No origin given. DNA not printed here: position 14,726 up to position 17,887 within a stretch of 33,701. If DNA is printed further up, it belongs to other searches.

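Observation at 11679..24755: Compact RsaA-like surface-layer island: glycan ABC exporter, methyltransferases, GT4, RTX surface protein, dedicated T1SS and serralysin-type protease in one 13-kb block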

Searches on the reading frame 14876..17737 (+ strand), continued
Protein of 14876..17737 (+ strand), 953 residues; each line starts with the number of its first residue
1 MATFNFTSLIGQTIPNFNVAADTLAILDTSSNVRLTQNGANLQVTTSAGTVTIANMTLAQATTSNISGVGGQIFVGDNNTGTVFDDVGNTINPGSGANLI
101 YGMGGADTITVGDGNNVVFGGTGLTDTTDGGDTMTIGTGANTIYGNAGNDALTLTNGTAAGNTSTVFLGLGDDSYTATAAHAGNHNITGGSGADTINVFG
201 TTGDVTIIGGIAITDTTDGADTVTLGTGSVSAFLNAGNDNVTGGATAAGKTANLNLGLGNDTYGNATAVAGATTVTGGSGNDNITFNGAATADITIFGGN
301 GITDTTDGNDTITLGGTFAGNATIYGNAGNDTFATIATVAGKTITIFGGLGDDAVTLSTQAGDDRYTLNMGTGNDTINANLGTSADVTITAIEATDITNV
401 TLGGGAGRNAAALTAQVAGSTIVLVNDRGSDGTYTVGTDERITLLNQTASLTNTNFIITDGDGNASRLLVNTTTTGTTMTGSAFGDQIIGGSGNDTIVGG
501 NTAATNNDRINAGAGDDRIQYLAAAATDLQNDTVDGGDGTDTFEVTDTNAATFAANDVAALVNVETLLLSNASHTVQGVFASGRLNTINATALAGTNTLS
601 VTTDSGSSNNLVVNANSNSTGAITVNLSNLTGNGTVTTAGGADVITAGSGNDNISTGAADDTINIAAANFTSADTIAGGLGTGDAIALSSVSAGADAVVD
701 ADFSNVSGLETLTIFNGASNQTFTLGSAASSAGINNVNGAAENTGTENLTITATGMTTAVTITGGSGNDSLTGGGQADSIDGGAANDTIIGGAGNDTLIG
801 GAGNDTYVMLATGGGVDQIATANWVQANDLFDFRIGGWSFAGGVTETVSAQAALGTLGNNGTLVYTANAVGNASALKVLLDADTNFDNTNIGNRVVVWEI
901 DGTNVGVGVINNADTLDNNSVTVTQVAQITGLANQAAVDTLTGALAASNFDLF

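Call 17: find_encoding_contigs(protein=P0033, flank=10000, max_places=2)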
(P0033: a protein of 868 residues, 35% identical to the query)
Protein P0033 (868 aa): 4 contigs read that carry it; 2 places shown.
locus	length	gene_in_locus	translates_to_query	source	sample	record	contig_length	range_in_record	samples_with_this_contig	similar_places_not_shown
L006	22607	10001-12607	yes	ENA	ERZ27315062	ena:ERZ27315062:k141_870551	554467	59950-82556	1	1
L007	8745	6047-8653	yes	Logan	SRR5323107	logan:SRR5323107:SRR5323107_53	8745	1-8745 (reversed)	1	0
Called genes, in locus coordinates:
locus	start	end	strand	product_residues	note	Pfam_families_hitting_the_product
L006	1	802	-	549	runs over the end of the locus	PF00115:COX1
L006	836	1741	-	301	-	PF02790:COX2_TM, PF00116:COX2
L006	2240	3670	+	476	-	PF01523:PmbA_TldD_1st, PF19290:PmbA_TldD_2nd, PF19289:PmbA_TldD_3rd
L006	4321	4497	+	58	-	-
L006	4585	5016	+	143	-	-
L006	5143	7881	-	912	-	PF03445:DUF294 (faint), PF08335:GlnD_UR_UTase, PF27444:GlnD_3rd, PF01966:HD (weak), PF26956:ACT_ACR_D1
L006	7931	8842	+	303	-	PF00892:EamA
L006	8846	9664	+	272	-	PF01061:ABC2_membrane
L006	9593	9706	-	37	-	-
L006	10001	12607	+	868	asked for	PF00353:HemolysinCabind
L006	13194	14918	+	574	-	PF00664:ABC_membrane, PF00005:ABC_tran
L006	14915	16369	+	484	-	PF25919:BSH_CusB (faint), PF25917:BSH_RND (weak), PF25984:BSH_YknX (weak), PF25994:HH_AprE, PF26002:Beta-barrel_AprE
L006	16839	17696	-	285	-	PF08241:Methyltransf_11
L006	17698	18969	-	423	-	PF12000:Glyco_trans_4_3, PF00534:Glycos_transf_1, PF13692:Glyco_trans_1_4, PF13524:Glyco_trans_1_2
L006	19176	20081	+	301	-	-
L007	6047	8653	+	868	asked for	PF00353:HemolysinCabind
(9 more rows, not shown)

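Call 18: find_encoding_contigs(protein=P0014, flank=10000, max_places=2)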
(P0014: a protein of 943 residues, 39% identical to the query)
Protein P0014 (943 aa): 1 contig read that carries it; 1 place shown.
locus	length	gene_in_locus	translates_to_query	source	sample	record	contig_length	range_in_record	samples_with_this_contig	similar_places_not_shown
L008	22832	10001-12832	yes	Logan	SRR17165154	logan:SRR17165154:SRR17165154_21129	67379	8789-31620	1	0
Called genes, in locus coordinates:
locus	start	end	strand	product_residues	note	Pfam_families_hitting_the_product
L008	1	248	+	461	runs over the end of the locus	PF18073:Zn_ribbon_LapB, PF13481:AAA_25, PF03796:DnaB_C (weak), PF06745:ATPase, PF13191:AAA_16 (weak), PF23442:DUF7125 (faint), PF13401:AAA_22 (weak), PF13541:ChlI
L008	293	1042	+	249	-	PF02674:Colicin_V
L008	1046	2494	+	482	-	PF13522:GATase_6, PF13537:GATase_7, PF00156:Pribosyltran (weak)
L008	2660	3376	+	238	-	PF23441:SDR (weak), PF00106:adh_short, PF01370:Epimerase (weak), PF08659:KR (weak), PF13561:adh_short_C2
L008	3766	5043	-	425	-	PF01743:PolyA_pol, PF12627:PolyA_pol_RNAbd, PF13735:tRNA_NucTran2_2 (faint)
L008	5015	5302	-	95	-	-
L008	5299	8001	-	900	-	PF08335:GlnD_UR_UTase, PF27444:GlnD_3rd, PF01966:HD, PF01842:ACT (faint), PF13291:ACT_4 (faint), PF24931:ACT_ACR9_3rd (weak), PF26956:ACT_ACR_D1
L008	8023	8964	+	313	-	PF00892:EamA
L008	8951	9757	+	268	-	PF01061:ABC2_membrane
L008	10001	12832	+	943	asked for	PF00353:HemolysinCabind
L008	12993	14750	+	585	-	PF00664:ABC_membrane, PF00005:ABC_tran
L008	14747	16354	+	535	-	PF25919:BSH_CusB (faint), PF25917:BSH_RND (weak), PF25973:BSH_CzcB (faint), PF25984:BSH_YknX (weak), PF25994:HH_AprE, PF26002:Beta-barrel_AprE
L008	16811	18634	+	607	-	PF00317:Ribonuc_red_lgN, PF02867:Ribonuc_red_lgC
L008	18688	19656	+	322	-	PF00268:Ribonuc_red_sm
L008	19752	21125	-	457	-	-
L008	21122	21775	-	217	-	PF02563:Poly_export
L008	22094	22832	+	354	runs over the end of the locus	PF13579:Glyco_trans_4_4 (weak), PF13439:Glyco_transf_4 (weak), PF13524:Glyco_trans_1_2 (faint), PF00534:Glycos_transf_1, PF13692:Glyco_trans_1_4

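Call 35: predict_structure(alignment_id=A1)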
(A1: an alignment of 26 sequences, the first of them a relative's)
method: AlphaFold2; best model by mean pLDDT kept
length: 953 residues; sequences in the alignment: 26
mean_pLDDT: 84.6   pTM: 0.69
mean pLDDT of the five models: 84.6, 84.4, 84.3, 82.9, 82.7
residues with pLDDT >= 90: 405; 70-90: 428; 50-70: 92; < 50: 28
segments of 3 or more residues with pLDDT < 50: 786-792, 842-859, 914-916
pLDDT, mean of each block of 10 residues (from residue 1): 84 89 89 88 92 89 86 79 68 90 88 91 79 91 91 85 90 88 90 91 92 86 93 93 87 93 89 92 90 92 88 86 93 83 90 89 85 92 88 89 63 81 84 80 88 85 79 91 88 93 76 95 89 91 95 89 94 87 79 93 80 91 92 92 93 93 91 93 88 77 95 86 93 93 81 93 89 91 58 71 82 68 66 63 45 41 71 84 72 79 84 57 82 83 76 62
secondary structure, 60 per line:
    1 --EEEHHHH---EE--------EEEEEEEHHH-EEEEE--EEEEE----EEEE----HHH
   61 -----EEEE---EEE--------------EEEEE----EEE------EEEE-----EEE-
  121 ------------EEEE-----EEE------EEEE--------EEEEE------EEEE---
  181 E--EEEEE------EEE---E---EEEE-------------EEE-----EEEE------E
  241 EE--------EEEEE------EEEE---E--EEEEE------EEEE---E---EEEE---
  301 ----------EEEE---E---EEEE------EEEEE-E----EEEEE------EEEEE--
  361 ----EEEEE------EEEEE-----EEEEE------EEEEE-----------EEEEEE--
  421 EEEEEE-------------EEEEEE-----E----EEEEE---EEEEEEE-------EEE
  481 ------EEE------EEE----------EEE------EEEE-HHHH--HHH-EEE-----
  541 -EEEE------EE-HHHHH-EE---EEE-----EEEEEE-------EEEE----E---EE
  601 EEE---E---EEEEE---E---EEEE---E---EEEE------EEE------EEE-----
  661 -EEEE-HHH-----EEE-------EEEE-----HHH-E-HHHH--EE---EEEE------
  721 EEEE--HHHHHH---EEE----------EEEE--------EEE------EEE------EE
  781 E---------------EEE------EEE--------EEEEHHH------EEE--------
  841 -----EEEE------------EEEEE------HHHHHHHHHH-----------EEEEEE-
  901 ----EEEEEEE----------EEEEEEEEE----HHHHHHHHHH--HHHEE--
elements in order (helices of 4 or more, strands of 3 or more residues): E3-5 H6-9 E23-29 E34-38 E41-45 E50-53 E66-69 E73-75 E90-94 E99-101 E108-111 E117-119 E133-136 E142-144 E151-154 E163-167 E174-177 E184-188 E195-197 E205-208 E222-224 E230-233 E240-242 E251-255 E262-265 E272-276 E283-286 E294-297 E311-314 E322-325 E332-336 E343-347 E354-358 E365-369 E376-380 E386-390 E397-401 E413-418 E421-426 E440-445 E456-460 E464-470 E478-480 E487-489 E496-498 E509-511 E518-521 H523-526 E533-535 E542-545 H555-559 E566-568 E574-579 E587-590 E599-603 E611-615 E623-626 E634-637 E644-646 E653-655 E662-665 E675-677 E685-688 H700-703 E711-714 E721-724 H727-732 E736-738 E749-752 E761-763 E770-772 E779-781 E797-799 E806-808 E817-820 E830-832 E846-849 E862-866 H873-882 E894-899 E905-911 E922-930 H935-944

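Call 37: fold_search(model_id=the predicted structure, library=pdb)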
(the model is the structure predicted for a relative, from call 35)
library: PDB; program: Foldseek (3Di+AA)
matches with E <= 10: 208; with E <= 0.001: 8
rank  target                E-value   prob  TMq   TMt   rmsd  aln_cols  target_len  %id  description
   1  7usl_C                1.7e-06  1.00  0.14  0.17  28.9       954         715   14  Integrin alphaM/beta2 ectodomain in complex with adenylate cyclase toxin RTX751 and M1F5 Fab (released 2022-08-17)
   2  6p5t_C                8.1e-06  1.00  0.18  0.21  29.6       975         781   19  Surface-layer (S-layer) RsaA protein from Caulobacter crescentus bound to strontium and iodide (released 2020-01-15)
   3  6p5t_D                2.3e-05  0.99  0.18  0.20  29.4       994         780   19  Surface-layer (S-layer) RsaA protein from Caulobacter crescentus bound to strontium and iodide (released 2020-01-15)
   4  6p5t_B                7.7e-05  0.99  0.18  0.21  27.9       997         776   19  Surface-layer (S-layer) RsaA protein from Caulobacter crescentus bound to strontium and iodide (released 2020-01-15)
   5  6p5t_A                8.8e-05  0.97  0.15  0.18  30.7      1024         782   18  Surface-layer (S-layer) RsaA protein from Caulobacter crescentus bound to strontium and iodide (released 2020-01-15)
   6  7rah_E                1.6e-04  1.00  0.15  0.31  12.9       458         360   16  Adenylate cyclase toxin RTX domain fragment bound to M1H5 Fab and M2B10 Fab (released 2021-09-15)
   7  5n8p_A                4.0e-04  0.90  0.17  0.20  34.0      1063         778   19  S-layer protein RsaA from C. crescentus (released 2017-04-12)
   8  6sus                  7.0e-04  0.99  0.11  0.29  14.5       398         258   19  Crystal structure of RTX domain blocks IV and V of adenylate cyclase toxin from Bordetella pertussis (released 2020-09-16)
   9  6z7p_A                1.1e-03  0.80  0.16  0.15  33.4      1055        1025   18  Composite model of the Caulobacter crescentus S-layer bound to the O-antigen of lipopolysaccharide (released 2020-07-15)
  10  3p4g_B                3.3e-03  1.00  0.19  0.48   7.6       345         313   21  X-ray crystal structure of a hyperactive, Ca2+-dependent, beta-helical antifreeze protein from an Antarctic bacterium (released 2011-04-27)
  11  3p4g_D                4.0e-03  1.00  0.19  0.50   5.9       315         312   19  X-ray crystal structure of a hyperactive, Ca2+-dependent, beta-helical antifreeze protein from an Antarctic bacterium (released 2011-04-27)
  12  3p4g_C                7.0e-03  1.00  0.19  0.53   5.2       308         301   18  X-ray crystal structure of a hyperactive, Ca2+-dependent, beta-helical antifreeze protein from an Antarctic bacterium (released 2011-04-27)
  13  3p4g_A                7.0e-03  1.00  0.18  0.48   7.8       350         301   20  X-ray crystal structure of a hyperactive, Ca2+-dependent, beta-helical antifreeze protein from an Antarctic bacterium (released 2011-04-27)
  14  2zj7                  5.9e-02  0.63  0.09  0.13  17.7       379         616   14  Crystal structure of D157A mutant of Pseudomonas sp. MIS38 lipase (released 2008-12-02)
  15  7koh_B                7.0e-02  0.18  0.14  0.19  21.7       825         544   11  Crystal structure of antigen 43 from Escherichia coli EDL933 (released 2022-03-09)
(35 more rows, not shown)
